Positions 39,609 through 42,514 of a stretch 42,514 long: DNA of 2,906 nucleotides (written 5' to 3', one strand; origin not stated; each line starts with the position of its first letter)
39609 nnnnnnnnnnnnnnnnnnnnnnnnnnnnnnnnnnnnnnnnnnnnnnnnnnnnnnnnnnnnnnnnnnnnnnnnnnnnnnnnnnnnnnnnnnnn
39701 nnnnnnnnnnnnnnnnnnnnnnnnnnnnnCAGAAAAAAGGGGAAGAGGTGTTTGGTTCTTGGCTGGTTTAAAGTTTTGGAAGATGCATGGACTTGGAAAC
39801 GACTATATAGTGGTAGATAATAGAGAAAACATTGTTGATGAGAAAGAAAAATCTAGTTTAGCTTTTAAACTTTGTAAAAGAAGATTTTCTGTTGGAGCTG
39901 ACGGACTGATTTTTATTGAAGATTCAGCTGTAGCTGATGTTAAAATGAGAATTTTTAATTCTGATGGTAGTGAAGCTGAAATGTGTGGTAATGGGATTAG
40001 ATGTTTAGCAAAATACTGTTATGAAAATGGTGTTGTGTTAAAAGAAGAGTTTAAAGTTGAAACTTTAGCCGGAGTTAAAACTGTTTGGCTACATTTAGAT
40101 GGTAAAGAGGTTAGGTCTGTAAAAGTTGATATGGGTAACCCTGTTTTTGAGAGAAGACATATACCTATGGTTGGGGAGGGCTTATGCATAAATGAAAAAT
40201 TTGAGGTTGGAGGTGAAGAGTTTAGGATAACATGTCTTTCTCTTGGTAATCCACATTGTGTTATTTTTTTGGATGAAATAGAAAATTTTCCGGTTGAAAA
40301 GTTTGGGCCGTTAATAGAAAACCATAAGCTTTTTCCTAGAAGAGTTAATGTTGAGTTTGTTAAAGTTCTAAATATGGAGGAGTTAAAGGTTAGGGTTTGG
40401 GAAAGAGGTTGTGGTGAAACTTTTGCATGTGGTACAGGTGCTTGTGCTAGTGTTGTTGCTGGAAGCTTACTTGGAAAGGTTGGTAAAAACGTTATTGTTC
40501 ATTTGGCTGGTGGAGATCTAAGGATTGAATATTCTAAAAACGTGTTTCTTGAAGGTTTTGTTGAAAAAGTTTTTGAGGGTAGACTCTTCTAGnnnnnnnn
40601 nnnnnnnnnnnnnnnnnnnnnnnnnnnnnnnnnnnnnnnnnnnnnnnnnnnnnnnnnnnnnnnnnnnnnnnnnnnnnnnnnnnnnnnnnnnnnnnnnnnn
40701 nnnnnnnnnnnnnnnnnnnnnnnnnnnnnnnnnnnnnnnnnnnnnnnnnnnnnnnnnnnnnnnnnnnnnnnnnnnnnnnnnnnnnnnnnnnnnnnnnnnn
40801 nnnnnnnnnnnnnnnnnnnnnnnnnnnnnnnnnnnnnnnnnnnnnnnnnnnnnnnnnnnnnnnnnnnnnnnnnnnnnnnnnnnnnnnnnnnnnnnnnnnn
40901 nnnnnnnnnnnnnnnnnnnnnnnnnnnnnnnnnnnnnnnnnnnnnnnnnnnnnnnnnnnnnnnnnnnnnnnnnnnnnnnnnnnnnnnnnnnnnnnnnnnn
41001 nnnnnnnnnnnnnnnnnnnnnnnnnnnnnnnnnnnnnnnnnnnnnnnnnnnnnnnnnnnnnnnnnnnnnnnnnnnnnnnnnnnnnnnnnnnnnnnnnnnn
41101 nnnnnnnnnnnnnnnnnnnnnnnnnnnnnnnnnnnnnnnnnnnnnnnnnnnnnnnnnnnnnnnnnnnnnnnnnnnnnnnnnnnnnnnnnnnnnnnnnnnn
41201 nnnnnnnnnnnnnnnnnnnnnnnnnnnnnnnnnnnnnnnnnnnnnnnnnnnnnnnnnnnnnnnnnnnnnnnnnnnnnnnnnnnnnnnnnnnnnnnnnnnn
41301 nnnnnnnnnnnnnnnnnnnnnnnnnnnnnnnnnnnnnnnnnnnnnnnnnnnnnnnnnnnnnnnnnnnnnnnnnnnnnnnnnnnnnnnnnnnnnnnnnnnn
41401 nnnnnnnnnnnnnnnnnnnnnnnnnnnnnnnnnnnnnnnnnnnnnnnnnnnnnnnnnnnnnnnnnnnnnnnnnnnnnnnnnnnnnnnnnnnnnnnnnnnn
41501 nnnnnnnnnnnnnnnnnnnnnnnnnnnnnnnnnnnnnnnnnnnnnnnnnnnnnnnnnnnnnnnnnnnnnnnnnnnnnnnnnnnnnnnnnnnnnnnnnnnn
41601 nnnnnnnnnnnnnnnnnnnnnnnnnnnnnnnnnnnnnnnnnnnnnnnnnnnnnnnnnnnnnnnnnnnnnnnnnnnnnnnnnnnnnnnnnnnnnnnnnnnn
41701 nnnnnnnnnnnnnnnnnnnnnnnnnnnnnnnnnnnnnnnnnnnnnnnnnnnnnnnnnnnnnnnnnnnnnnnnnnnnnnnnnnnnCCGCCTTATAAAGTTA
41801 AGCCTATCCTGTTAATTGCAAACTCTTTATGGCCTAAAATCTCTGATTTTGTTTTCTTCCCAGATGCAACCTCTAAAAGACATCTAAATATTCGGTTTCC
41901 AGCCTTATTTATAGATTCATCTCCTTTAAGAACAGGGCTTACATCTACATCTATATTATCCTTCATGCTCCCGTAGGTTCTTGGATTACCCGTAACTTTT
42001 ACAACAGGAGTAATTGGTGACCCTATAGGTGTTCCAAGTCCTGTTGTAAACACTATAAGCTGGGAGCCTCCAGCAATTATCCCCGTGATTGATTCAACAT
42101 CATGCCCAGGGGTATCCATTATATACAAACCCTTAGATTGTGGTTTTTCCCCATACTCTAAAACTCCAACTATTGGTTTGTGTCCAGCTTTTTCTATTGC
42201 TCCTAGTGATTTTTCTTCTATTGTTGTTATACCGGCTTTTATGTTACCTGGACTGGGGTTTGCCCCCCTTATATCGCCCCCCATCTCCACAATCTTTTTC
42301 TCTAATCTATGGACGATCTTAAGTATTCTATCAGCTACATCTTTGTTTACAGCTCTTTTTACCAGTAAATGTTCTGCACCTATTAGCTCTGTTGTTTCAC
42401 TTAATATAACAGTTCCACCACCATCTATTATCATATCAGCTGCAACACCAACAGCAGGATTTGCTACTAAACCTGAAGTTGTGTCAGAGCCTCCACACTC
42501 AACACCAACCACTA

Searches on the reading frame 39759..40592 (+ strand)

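Call 8: search_protein_families(library=pfam, proteins=[window:39759-40592:+])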
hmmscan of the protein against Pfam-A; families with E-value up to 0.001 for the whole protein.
window:39759-40592:+ (277 aa): 2 families
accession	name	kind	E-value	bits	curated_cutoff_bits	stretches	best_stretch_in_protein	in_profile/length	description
PF01678.24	DAP_epimerase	-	1.5e-67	225.6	34.7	2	6-130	1-120/121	Diaminopimelate epimerase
PF02567.21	PhzC-PhzF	-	3.6e-05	23.9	27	1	55-197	47-186/281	Phenazine biosynthesis-like protein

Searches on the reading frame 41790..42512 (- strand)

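Call 75: search_protein_families(library=pfam, proteins=[window:41790-42512:-], max_evalue=0.0001)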
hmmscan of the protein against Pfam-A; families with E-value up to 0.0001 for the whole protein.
window:41790-42512:- (240 aa): 1 family
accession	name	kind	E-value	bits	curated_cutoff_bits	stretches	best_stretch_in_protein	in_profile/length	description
PF20629.2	GD_AH_C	-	3.1e-98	328.4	26.8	1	1-237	5-240/242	D-galactarate/Altronate dehydratase, C-terminal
